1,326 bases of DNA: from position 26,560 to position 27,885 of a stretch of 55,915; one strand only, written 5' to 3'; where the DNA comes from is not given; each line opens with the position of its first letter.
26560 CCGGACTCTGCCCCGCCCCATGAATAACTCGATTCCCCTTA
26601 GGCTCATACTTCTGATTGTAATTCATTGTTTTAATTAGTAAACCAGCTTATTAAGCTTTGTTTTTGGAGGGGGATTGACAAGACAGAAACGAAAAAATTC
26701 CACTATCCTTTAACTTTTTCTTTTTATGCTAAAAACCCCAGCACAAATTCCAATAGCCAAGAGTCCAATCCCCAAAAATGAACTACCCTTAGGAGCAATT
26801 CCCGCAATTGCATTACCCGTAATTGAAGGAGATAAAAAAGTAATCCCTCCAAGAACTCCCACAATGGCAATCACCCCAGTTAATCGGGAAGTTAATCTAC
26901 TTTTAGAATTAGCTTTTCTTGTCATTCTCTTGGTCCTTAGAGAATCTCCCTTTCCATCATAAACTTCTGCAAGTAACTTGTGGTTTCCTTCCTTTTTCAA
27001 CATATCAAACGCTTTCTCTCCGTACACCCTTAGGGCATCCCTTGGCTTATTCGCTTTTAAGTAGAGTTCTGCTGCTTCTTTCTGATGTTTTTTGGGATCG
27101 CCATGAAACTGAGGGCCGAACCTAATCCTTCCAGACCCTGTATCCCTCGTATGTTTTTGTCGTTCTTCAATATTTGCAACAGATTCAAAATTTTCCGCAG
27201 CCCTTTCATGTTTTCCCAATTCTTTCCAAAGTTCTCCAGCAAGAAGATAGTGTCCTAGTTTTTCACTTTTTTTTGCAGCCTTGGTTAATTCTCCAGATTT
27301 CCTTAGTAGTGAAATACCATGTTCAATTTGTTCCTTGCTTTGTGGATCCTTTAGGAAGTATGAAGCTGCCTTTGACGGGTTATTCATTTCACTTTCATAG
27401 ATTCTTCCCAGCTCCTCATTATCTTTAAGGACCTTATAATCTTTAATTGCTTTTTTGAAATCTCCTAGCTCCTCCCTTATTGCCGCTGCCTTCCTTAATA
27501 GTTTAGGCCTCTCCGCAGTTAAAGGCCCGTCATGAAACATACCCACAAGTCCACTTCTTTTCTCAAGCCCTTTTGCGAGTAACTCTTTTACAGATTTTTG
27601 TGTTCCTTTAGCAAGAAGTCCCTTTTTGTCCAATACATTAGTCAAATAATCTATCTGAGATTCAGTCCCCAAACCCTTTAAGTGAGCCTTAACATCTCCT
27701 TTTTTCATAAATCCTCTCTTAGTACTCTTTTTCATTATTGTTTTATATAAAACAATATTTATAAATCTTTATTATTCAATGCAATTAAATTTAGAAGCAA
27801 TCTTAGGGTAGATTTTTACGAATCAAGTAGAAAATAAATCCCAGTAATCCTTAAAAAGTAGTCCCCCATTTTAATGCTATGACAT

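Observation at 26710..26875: Shared C-terminal TM-hairpin module (TM1 - SP.(I/M)TGNAI - TM2 - basic tail) in two unrelated surface proteins: possible novel sorting or anchoring signal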

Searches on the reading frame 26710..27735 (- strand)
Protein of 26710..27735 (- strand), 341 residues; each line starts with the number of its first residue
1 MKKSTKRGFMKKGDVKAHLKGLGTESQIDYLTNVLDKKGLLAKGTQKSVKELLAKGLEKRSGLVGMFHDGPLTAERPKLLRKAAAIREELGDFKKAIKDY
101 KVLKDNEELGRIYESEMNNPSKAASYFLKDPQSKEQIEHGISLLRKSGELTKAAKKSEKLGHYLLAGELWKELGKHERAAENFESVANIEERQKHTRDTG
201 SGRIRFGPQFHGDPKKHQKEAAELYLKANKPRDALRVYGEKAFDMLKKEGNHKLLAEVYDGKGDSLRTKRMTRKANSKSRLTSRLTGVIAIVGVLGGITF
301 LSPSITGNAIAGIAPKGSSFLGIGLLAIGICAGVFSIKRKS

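Call 6: search_protein_families(library=pfam, proteins=[window:26710-27735:-], max_evalue=1)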
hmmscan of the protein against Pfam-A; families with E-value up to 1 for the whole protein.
window:26710-27735:- (341 aa): 12 families
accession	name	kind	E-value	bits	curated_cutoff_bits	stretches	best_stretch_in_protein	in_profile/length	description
PF14938.12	SNAP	-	2.3e-06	27.8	25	0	106-176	117-184/282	Soluble NSF attachment protein, SNAP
PF13174.12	TPR_6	-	0.00013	22.8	26.3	0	82-106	5-29/33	Tetratricopeptide repeat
PF13176.12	TPR_7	-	0.00016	21.9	27.9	0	108-129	4-24/36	Tetratricopeptide repeat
PF13424.12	TPR_12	-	0.00076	20.1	30.1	0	238-275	25-64/77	Tetratricopeptide repeat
PF07719.23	TPR_2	-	0.0059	17.1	27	0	78-101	2-25/34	Tetratricopeptide repeat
PF00515.34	TPR_1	-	0.0082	16.4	27.8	1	86-101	10-25/34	Tetratricopeptide repeat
PF25170.1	TPR_WDR35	-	0.013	15.9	27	0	215-237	17-39/68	WD repeat-containing protein 35, TPR repeats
PF20990.2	DUF2207_C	-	0.037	14.2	33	1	243-335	91-182/247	Predicted membrane protein (DUF2207) C-terminal domain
PF13371.12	TPR_9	-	0.1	13.1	35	0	74-100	26-52/73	Tetratricopeptide repeat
PF13428.12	TPR_14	-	0.31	12.3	23.5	0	77-101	1-25/44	Tetratricopeptide repeat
PF13432.12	TPR_16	-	0.79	10.7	32.7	0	221-242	3-23/65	Tetratricopeptide repeat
PF13181.12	TPR_8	-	0.86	10.4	25.7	0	163-190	4-31/34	Tetratricopeptide repeat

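Call 7: search_protein_families(library=ncbifam, proteins=[window:26710-27735:-], max_evalue=10)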
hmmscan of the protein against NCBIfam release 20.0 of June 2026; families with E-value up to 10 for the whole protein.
window:26710-27735:- (341 aa): 3 families
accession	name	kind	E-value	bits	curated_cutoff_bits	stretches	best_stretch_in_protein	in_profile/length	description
NF052312.1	T9SS_PorW_SprE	equivalog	0.02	13.5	250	1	89-190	153-246/716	type IX secretion system periplasmic lipoprotein PorW/SprE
NF047373.1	BB0259_flg_lyt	exception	0.12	11.1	234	1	81-196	215-322/705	flagellar assembly lytic transglycosylase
NF033650.1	ANR_neg_reg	subfamily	0.77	9.6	32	1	150-172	5-27/54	ANR family transcriptional regulator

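Call 12: find_encoding_contigs(protein=window:26710-27735:-, flank=3000, max_places=6)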
Protein window:26710-27735:- (341 aa): 23 contigs read that carry it; 2 places shown.
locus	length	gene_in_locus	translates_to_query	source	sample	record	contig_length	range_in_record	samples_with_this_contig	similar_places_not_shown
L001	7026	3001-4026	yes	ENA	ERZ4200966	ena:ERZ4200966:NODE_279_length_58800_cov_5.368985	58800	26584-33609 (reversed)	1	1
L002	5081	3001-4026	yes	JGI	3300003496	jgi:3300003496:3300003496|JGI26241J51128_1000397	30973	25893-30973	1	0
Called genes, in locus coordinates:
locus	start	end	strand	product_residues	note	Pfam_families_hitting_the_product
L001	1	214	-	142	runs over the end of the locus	-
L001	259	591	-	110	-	-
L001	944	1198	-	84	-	-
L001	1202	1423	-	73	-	PF13392:HNH_3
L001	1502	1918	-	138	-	-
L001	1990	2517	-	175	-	-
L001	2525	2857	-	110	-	-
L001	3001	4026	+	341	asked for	PF14938:SNAP (faint)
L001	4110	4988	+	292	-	PF02156:Glyco_hydro_26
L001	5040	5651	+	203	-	-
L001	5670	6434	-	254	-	PF01909:NTP_transf_2 (weak)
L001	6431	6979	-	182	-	PF13302:Acetyltransf_3, PF00583:Acetyltransf_1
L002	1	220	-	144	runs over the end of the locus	-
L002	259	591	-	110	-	-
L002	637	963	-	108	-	-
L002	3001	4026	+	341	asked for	PF14938:SNAP (faint)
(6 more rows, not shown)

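Call 62: search_protein_families(library=phrogs, proteins=[window:26710-27735:-], max_evalue=0.01)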
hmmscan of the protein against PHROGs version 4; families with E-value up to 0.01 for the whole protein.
window:26710-27735:- (341 aa): 0 families

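Call 63: predict_structure(alignment_id=A5)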
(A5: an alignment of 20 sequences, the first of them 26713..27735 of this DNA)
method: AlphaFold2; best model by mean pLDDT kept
length: 341 residues; sequences in the alignment: 20
mean_pLDDT: 83.0   pTM: 0.63
mean pLDDT of the five models: 83.0, 80.3, 78.9, 78.7, 77.1
residues with pLDDT >= 90: 143; 70-90: 139; 50-70: 48; < 50: 11
segments of 3 or more residues with pLDDT < 50: 1-5, 313-315
pLDDT, mean of each block of 10 residues (from residue 1): 56 94 95 90 92 94 73 78 86 79 66 66 81 83 89 94 94 97 95 81 63 92 94 92 91 91 92 92 87 81 54 51 80 81 50
secondary structure, 60 per line:
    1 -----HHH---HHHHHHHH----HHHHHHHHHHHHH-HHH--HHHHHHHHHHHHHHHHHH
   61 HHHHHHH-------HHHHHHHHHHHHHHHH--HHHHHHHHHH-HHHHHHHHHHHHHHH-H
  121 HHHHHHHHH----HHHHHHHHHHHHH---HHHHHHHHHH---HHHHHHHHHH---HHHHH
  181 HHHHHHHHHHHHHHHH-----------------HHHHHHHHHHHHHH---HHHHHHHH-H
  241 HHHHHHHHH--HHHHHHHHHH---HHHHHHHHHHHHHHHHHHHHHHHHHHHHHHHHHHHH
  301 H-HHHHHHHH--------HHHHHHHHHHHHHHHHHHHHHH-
elements in order: H12-19 H24-36 H43-67 H75-90 H93-102 H104-118 H120-129 H134-146 H150-159 H163-172 H176-196 H214-227 H231-238 H240-249 H252-261 H265-301 H303-310 H319-340

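Call 65: fold_search(model_id=the predicted structure, library=pdb)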
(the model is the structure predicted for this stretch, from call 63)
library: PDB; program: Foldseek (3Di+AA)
matches with E <= 10: 1187; with E <= 0.001: 2
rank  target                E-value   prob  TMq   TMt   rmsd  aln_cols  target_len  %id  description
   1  9qhb                  3.3e-04  1.00  0.31  0.36  11.2       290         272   16  Crystal structure of 16-repeat CTPR protein with eliminated coordination sites (released 2025-10-22)
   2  8chy                  4.2e-04  1.00  0.34  0.40  10.3       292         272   15  Crystal structure of an 8-repeat consensus TPR superhelix with Zinc. (released 2024-02-21)
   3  9qhc_B                1.4e-03  1.00  0.37  0.44   9.8       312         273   15  Crystal structure of 8-repeat CTPR protein with eliminated coordination sites (released 2025-10-22)
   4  3sf4_A                1.9e-03  1.00  0.18  0.17  17.1       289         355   14  Crystal structure of the complex between the conserved cell polarity proteins Inscuteable and LGN (released 2011-11-23)
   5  6swu_F                2.0e-03  1.00  0.25  0.29  13.3       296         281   16  Crystal structure of the TPR domain of KLC1 in complex with an engineered high-affinity cargo peptide. (released 2020-09-30)
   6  6ejn_B                2.1e-03  1.00  0.29  0.35  10.6       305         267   13  The KLC2 TPR domain bound to the JIP3 leucine zipper domain (released 2018-09-05)
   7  6swu_C                2.2e-03  1.00  0.25  0.27  13.2       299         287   15  Crystal structure of the TPR domain of KLC1 in complex with an engineered high-affinity cargo peptide. (released 2020-09-30)
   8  6swu_E                2.5e-03  1.00  0.25  0.29  13.4       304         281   15  Crystal structure of the TPR domain of KLC1 in complex with an engineered high-affinity cargo peptide. (released 2020-09-30)
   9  9qhc_A                2.8e-03  1.00  0.37  0.43   9.8       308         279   14  Crystal structure of 8-repeat CTPR protein with eliminated coordination sites (released 2025-10-22)
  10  6eou                  2.8e-03  1.00  0.31  0.31  12.9       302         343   12  O-GlcNAc transferase TPR domain with the intellectual disability associated mutation L254F (released 2018-05-09)
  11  7ai4_B                3.0e-03  1.00  0.26  0.34  12.6       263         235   16  Crystal structure of the KLC1-TPR domain truncated from its nonTPR region ([A1-B6]-Delta-nonTPR fragment) (released 2021-10-06)
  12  5fjy_A                3.8e-03  1.00  0.28  0.33  11.1       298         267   14  Crystal structure of mouse kinesin light chain 2 (residues 161-480) (released 2016-02-24)
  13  3sf4_B                3.9e-03  1.00  0.22  0.22  18.1       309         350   16  Crystal structure of the complex between the conserved cell polarity proteins Inscuteable and LGN (released 2011-11-23)
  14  8bbg_D                4.1e-03  1.00  0.33  0.11  12.3       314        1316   15  Structure of the IFT-A complex; anterograde IFT-A train model (released 2022-12-21)
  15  5o01_A                4.5e-03  0.99  0.17  0.22  18.1       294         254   13  Crystal structure of BtubC (BKLC) from P. vanneervenii (released 2017-07-19)
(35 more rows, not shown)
